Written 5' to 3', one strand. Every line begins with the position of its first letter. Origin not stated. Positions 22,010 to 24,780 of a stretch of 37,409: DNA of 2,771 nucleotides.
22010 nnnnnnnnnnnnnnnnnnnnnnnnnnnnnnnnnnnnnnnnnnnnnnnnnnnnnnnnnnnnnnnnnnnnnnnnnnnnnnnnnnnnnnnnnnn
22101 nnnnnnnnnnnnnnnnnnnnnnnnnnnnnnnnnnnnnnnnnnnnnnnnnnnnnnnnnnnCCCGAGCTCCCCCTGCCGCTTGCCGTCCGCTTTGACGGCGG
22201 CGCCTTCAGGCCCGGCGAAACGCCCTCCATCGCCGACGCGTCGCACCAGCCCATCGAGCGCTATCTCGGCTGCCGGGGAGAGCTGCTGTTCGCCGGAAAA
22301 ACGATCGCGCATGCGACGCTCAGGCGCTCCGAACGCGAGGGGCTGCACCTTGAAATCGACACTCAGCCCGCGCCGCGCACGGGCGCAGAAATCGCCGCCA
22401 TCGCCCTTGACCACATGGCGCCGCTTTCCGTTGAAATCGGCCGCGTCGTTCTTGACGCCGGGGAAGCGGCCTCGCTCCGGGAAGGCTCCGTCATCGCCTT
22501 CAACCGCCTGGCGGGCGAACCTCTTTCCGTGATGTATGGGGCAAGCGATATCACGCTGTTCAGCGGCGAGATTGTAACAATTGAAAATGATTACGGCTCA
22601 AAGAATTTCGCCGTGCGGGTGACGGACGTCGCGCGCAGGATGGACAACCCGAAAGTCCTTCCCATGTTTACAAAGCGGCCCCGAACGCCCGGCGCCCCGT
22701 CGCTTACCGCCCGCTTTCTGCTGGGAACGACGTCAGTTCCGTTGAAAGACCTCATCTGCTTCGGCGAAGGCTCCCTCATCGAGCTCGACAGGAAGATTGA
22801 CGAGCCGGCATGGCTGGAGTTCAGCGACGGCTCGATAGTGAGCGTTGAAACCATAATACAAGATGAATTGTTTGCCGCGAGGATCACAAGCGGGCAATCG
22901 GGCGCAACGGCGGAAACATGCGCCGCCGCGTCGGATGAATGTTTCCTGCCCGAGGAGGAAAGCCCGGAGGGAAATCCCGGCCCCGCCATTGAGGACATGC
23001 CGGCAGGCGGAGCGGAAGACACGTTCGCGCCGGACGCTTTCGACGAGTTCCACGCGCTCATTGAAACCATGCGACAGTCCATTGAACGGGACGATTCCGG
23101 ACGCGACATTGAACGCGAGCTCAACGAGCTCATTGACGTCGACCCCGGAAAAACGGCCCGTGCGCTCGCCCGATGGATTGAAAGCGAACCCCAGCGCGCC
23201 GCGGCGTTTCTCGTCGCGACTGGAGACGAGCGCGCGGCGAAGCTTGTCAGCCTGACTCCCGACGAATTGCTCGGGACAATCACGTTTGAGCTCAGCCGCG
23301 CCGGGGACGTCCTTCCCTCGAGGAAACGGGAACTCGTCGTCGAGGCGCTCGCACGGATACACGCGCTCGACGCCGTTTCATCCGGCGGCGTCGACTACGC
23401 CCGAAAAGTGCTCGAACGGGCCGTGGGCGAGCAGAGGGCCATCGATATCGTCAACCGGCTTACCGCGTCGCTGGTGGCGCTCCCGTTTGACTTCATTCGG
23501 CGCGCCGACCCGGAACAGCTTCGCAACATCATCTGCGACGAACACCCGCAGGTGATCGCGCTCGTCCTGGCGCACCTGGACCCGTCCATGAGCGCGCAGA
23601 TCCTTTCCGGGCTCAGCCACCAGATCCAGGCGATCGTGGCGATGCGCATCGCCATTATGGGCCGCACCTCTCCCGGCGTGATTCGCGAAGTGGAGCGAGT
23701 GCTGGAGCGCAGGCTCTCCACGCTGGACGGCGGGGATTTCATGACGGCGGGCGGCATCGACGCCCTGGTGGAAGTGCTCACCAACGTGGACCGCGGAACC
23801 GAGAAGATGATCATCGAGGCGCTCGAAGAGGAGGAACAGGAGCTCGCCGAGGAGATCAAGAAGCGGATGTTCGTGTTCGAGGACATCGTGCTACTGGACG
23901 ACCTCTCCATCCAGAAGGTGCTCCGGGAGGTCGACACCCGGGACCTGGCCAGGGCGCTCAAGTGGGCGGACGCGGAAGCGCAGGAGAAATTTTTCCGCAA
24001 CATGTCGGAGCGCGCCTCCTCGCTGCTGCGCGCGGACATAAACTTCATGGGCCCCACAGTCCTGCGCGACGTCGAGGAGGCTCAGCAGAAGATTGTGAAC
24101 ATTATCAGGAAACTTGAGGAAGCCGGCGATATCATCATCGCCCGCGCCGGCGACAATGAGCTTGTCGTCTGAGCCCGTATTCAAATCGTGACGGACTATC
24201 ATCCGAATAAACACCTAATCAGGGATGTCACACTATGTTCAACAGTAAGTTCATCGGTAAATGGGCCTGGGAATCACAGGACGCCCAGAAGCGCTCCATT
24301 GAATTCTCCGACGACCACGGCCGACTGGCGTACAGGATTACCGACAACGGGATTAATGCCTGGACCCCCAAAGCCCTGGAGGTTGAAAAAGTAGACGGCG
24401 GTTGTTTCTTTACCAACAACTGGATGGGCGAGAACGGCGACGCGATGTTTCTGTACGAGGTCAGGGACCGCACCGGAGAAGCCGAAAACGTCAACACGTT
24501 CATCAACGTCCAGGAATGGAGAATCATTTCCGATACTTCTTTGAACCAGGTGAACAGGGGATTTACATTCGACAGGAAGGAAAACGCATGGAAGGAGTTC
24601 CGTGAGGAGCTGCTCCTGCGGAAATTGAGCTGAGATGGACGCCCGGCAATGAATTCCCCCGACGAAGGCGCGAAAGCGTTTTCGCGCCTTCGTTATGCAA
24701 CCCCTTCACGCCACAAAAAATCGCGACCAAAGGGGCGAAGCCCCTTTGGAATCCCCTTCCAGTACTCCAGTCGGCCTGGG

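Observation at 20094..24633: Stand-alone C-ring-like module: FliM-like gene coupled to a 1000-aa (CheC-like?)-SpoA x3-FliG fusion, with no other flagellar genes nearby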

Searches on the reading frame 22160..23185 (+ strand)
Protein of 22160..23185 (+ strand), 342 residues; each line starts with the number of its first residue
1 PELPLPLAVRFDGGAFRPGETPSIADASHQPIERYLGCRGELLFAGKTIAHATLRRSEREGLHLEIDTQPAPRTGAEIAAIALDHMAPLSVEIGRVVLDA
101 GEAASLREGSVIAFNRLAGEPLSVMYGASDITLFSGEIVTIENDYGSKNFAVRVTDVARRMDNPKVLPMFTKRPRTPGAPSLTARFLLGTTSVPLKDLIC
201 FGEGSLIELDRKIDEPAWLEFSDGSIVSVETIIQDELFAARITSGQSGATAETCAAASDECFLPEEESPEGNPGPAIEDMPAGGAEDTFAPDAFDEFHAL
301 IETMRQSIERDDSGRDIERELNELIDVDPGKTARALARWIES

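Call 44: find_homologous_proteins(query=A1, max_evalue=0.00001)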
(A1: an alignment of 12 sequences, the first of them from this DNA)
Query A1 (12 sequences) (342 aa, profile of the alignment): 24 proteins with E <= 0.00001 among 8000 candidates.
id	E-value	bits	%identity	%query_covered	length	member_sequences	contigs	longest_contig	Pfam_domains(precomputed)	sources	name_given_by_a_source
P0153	2.5e-21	95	39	23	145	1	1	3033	PF01052.26,PF28396.1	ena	-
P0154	7.9e-21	93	39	20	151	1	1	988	PF01052.26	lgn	-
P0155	1.2e-20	93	36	23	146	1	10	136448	PF01052.26,PF28396.1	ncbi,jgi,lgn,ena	-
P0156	1.6e-20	92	45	17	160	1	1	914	PF01052.26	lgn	-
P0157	4.2e-20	91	39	29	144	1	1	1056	PF01052.26,PF28396.1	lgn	-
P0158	1.1e-19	89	41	20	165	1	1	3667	PF01052.26,PF28396.1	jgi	jgi:flagellar motor switch protein FliN/FliY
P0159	1.9e-19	89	43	20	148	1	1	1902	PF01052.26,PF28396.1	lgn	-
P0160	2.2e-19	88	44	20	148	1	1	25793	PF01052.26,PF28396.1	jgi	jgi:flagellar motor switch protein FliN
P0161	2.4e-19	88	37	28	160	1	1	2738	PF01052.26,PF28396.1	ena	-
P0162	2.6e-19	88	43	20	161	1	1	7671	PF01052.26,PF28396.1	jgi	jgi:flagellar motor switch protein FliN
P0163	3.7e-19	88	43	20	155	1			PF01052.26,PF28396.1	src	-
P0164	4.4e-19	87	43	20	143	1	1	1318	PF01052.26,PF28396.1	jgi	-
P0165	5.9e-19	87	33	25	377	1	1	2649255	PF13690.12,PF01052.26,PF04509.18,PF02154.22,PF28396.1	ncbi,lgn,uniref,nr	ncbi:flagellar motor switch protein FliN [Halobacteroides halobius DSM 5150]|uniref:Flagellar motor 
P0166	8.1e-19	86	42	20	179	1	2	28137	PF01052.26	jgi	jgi:flagellar motor switch protein FliN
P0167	1.2e-18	86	40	23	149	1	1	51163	PF01052.26,PF28396.1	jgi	jgi:flagellar motor switch protein FliN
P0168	2.1e-18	85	42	20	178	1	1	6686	PF01052.26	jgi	jgi:flagellar motor switch protein FliN/FliY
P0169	2.4e-17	82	40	20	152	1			PF01052.26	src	-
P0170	1.1e-16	79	36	20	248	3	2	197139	PF01052.26,PF28396.1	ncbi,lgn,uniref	ncbi:flagellar motor switch protein FliN [Modestobacter sp. NPDC049651]|uniref:flagellar motor switc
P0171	4.5e-15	74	31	20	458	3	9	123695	PF13690.12,PF01052.26,PF04509.18,PF28396.1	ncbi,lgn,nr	ncbi:MAG: flagellar motor switch protein FliN [Clostridiales bacterium]|nr:flagellar motor switch pr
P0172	4.3e-14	71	35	20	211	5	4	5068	PF01052.26,PF28396.1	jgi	jgi:flagellar motor switch protein FliN/FliY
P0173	1.1e-13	70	27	23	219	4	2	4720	PF01052.26,PF28396.1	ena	-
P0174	1.7e-13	69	32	20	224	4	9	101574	PF01052.26,PF28396.1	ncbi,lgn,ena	-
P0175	4.3e-12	64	35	20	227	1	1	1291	PF01052.26,PF28396.1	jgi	jgi:flagellar motor switch protein FliN/FliY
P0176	5.0e-6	44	25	24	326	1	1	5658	PF01052.26,PF02154.22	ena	-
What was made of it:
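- Tried and rejected: The search with the SpoA-trio alignment returned only ordinary FliN proteins (call 44).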

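Call 66: predict_structure(alignment_id=A1)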
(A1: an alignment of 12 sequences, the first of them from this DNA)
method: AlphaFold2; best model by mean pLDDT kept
length: 342 residues; sequences in the alignment: 12
mean_pLDDT: 70.1   pTM: 0.57
mean pLDDT of the five models: 70.1, 69.8, 68.6, 68.1, 67.2
residues with pLDDT >= 90: 66; 70-90: 147; 50-70: 52; < 50: 77
segments of 3 or more residues with pLDDT < 50: 18-29, 161-176, 247-290
pLDDT, mean of each block of 10 residues (from residue 1): 63 57 37 81 80 87 81 69 84 89 89 89 81 88 87 83 35 49 90 88 92 89 87 91 61 30 29 32 37 62 60 62 80 70 51
secondary structure, 60 per line:
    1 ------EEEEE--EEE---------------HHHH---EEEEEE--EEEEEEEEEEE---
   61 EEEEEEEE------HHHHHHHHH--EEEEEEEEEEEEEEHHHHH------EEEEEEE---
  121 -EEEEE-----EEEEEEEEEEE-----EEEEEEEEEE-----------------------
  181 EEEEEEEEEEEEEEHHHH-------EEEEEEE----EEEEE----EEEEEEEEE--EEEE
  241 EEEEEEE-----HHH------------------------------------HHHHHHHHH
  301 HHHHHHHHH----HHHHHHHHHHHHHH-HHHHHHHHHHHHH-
elements in order: E7-11 E14-16 H32-35 E39-44 E47-57 E61-68 H75-83 E86-99 H100-104 E111-117 E122-126 E132-142 E148-157 E181-194 H195-198 E206-212 E217-221 E226-234 E237-247 H292-309 H314-327 H329-341
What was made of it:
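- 22178..22363 (+): SpoA-like domain 1 (aa ~337-398), divergent. The AlphaFold model gives a beta-rich unit with pLDDT about 80-87 over most of it (call 66).
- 22901..23185 (+): Linker (aa 578-672). It has an acidic disordered stretch followed by three predicted helices leading into FliG_N. Call 66: pLDDT below 50 for model residues 247-290, and helices at residues 292-341.
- Checked: An AlphaFold model also shows three beta-rich units (call 66).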

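Call 68: fold_search(model_id=the predicted structure, library=pdb)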
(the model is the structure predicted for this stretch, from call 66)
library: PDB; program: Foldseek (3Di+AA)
matches with E <= 10: 526; with E <= 0.001: 3
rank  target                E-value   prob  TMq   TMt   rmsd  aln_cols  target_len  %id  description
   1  4yxb_A                1.2e-09  1.00  0.36  0.74   7.8       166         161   16  FliM(SPOA)::FliN fusion protein (released 2015-06-03)
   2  4yxc_B                2.0e-09  1.00  0.36  0.71  10.1       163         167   16  Complex of FliM(SPOA)::FliN fusion protein and FliH(APAR)::T4lysozyme fusion protein (released 2015-06-03)
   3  4yxb_B                1.0e-08  1.00  0.37  0.70   6.9       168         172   15  FliM(SPOA)::FliN fusion protein (released 2015-06-03)
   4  9n49_N                9.5e-03  1.00  0.20  0.72   2.2        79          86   33  C-ring - single subunit of the 34-mer CCW flagellar switch complex - FliF, FliG, FliM, and FliN from Salmonella (released 2025-03-12)
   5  9n49_P                1.1e-02  1.00  0.21  0.79   2.3        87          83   30  C-ring - single subunit of the 34-mer CCW flagellar switch complex - FliF, FliG, FliM, and FliN from Salmonella (released 2025-03-12)
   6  8wiw_0                1.1e-02  1.00  0.21  0.74   2.8        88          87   31  Cryo-EM structure of the flagellar C ring in the CW state (released 2024-09-04)
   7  9n49_Q                1.4e-02  1.00  0.20  0.62   4.1        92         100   30  C-ring - single subunit of the 34-mer CCW flagellar switch complex - FliF, FliG, FliM, and FliN from Salmonella (released 2025-03-12)
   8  1yab_A                1.5e-02  1.00  0.22  0.81   3.8        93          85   25  Structure of T. maritima FliN flagellar rotor protein (released 2005-06-07)
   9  8umx_D                1.6e-02  1.00  0.18  0.68   2.0        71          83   34  Cryo-EM structure of a single subunit of a Clockwise-locked form of the Salmonella enterica Typhimurium flagellar C-ri (released 2024-01-24)
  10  1o6a_A                2.0e-02  1.00  0.20  0.73   3.8        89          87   27  CRYSTAL STRUCTURE OF A C-TERMINAL FRAGMENT OF THE PUTATIVE FLAGELLAR MOTOR SWITCH PROTEIN FLIN (TM0680) FROM THERMOTOG (released 2003-11-11)
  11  8umd_F                3.7e-02  1.00  0.18  0.72   1.9        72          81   33  Cryo-EM structure of a single subunit of a Counterclockwise-locked form of the Salmonella enterica Typhimurium flagell (released 2024-01-24)
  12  8umx_F                3.9e-02  1.00  0.18  0.69   1.9        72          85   33  Cryo-EM structure of a single subunit of a Clockwise-locked form of the Salmonella enterica Typhimurium flagellar C-ri (released 2024-01-24)
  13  8umx_E                3.9e-02  1.00  0.19  0.74   2.6        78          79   33  Cryo-EM structure of a single subunit of a Clockwise-locked form of the Salmonella enterica Typhimurium flagellar C-ri (released 2024-01-24)
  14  1o6a_B                4.3e-02  1.00  0.18  0.70   3.4        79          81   28  CRYSTAL STRUCTURE OF A C-TERMINAL FRAGMENT OF THE PUTATIVE FLAGELLAR MOTOR SWITCH PROTEIN FLIN (TM0680) FROM THERMOTOG (released 2003-11-11)
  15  8vid_N                6.0e-02  0.99  0.20  0.67   2.9        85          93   32  CW Flagellar Switch Complex with extra density - FliF, FliG, FliM, and FliN forming single subunit of the C-ring from  (released 2024-02-28)
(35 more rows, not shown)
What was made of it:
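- On FliN / SpoA (Pfam PF01052): Foldseek hits are to FliN and FliM_C::FliN structures (call 68).
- Closest known: Engineered FliM. Same: The best Foldseek match is 4yxb (E 1e-9, TM 0.70-0.74; call 68).
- Checked: Its best PDB match is the single-chain FliM(SPOA)::FliN dimer 4yxb (E 1e-9, TM 0.70-0.74; call 68).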

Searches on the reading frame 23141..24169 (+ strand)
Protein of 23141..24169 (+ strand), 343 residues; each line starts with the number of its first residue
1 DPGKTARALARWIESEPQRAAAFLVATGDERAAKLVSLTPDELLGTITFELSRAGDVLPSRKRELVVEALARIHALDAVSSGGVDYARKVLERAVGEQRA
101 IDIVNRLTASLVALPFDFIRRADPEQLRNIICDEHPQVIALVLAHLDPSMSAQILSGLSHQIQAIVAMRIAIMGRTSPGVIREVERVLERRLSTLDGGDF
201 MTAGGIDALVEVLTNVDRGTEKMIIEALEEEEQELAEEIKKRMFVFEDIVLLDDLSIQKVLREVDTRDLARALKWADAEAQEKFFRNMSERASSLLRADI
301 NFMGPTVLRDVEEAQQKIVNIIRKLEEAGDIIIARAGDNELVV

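Call 50: search_solved_structures(query=window:23141-24169:+, max_evalue=1e-10, show_alignments=4)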
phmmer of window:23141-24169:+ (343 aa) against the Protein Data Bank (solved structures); distinct sequences matched with E-value up to 1e-10: 15.
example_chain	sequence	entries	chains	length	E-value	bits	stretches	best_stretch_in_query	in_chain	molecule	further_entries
1lkv_X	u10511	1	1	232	1.7e-77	264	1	114-342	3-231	FLAGELLAR MOTOR SWITCH PROTEIN FLIG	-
3ajc_A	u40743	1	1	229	1e-73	251.6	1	114-342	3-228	Flagellar motor switch protein fliG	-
4fhr_B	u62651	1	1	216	1.4e-71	244.7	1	122-335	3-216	Flagellar motor switch protein FliG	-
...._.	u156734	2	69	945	7.6e-48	166.7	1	18-338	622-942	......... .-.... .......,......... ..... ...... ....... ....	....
3usw_A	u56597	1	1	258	3.7e-47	164.4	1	85-332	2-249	Flagellar motor switch protein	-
8umd_B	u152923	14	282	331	3.5e-43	151.4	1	19-338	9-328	Flagellar motor switch protein FliG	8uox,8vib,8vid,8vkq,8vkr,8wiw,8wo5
3usy_A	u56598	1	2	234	5.7e-42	147.4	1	116-332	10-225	Flagellar motor switch protein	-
8umx_B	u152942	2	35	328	2.8e-40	141.8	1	19-338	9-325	Flagellar motor switch protein FliG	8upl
1qc7_A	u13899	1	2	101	1.1e-36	130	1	243-342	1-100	PROTEIN (FLIG)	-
3hjl_A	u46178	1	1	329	9.8e-34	120.3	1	15-333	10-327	Flagellar motor switch protein fliG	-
8ucs_H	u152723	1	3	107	4.1e-29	105.1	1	245-338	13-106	Flagellar motor switch protein FliG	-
3soh_B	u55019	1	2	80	3.6e-16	62.7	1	126-194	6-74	Flagellar motor switch protein FliG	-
4qrm_B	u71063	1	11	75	4.3e-16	62.4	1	126-193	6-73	Flagellar motor switch protein FliG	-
4fq0_C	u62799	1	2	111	1.1e-13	54.4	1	116-196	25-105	Flagellar motor switch protein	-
5tdy_B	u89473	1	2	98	1.4e-13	54.1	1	18-106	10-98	Flagellar motor switch protein FliG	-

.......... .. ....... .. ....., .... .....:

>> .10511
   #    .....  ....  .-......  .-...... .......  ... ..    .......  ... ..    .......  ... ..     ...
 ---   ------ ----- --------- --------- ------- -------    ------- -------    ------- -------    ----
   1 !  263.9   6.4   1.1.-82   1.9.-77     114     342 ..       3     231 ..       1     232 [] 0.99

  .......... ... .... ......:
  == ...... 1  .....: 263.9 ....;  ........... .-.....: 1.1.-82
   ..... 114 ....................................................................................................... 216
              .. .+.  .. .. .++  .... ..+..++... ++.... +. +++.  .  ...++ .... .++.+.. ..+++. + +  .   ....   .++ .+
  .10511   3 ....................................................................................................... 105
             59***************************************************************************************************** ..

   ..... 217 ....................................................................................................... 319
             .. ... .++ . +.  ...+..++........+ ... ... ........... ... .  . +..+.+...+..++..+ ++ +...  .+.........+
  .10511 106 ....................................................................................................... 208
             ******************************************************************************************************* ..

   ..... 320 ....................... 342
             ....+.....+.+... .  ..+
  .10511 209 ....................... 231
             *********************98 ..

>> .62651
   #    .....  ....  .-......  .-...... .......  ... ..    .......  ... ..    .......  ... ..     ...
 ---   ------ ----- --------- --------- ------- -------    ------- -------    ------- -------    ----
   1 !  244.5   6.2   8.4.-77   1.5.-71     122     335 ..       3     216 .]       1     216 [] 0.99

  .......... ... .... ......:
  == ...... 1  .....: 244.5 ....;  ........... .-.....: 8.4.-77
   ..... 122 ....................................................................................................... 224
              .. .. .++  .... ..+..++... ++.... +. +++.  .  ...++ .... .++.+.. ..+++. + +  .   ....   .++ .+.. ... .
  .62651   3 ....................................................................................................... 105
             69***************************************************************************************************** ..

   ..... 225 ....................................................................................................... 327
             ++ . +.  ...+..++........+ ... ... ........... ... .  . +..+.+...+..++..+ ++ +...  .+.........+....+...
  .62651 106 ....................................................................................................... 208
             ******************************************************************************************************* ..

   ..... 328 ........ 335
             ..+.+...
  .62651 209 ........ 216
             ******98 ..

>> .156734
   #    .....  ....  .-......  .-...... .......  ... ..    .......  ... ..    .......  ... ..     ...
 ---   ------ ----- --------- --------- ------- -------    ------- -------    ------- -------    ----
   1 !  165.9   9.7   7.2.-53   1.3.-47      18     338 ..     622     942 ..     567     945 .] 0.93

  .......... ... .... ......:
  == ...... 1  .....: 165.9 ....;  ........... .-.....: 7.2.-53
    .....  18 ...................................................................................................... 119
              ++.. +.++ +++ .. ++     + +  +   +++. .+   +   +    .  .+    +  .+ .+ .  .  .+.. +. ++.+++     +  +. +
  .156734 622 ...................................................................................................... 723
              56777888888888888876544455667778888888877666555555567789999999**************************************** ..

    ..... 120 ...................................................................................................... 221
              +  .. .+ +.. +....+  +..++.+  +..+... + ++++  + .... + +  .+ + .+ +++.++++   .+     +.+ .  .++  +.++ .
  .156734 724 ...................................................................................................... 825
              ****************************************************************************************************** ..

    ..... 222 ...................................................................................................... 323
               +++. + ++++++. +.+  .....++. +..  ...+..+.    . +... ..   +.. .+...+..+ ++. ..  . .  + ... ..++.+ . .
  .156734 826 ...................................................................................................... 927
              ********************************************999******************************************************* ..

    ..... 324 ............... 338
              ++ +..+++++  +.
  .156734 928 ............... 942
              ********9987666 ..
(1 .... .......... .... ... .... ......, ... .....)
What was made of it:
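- Its M and C domains align to T. maritima FliG 1lkv at E 1.7e-77 (call 50).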

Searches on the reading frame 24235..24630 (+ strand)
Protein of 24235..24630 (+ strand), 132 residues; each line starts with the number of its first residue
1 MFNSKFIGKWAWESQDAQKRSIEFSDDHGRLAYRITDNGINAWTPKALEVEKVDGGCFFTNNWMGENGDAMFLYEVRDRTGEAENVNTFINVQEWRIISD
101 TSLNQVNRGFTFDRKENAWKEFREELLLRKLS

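Call 5: search_protein_families(library=pfam, proteins=[window:24235-24630:+], max_evalue=0.1)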
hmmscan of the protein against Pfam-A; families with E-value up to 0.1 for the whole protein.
window:24235-24630:+ (132 aa): 0 families
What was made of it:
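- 24235..24633 (+): Downstream 132-aa ORF on the same strand, possibly co-transcribed. It is not conserved next to the module elsewhere. No Pfam hit (call 5).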
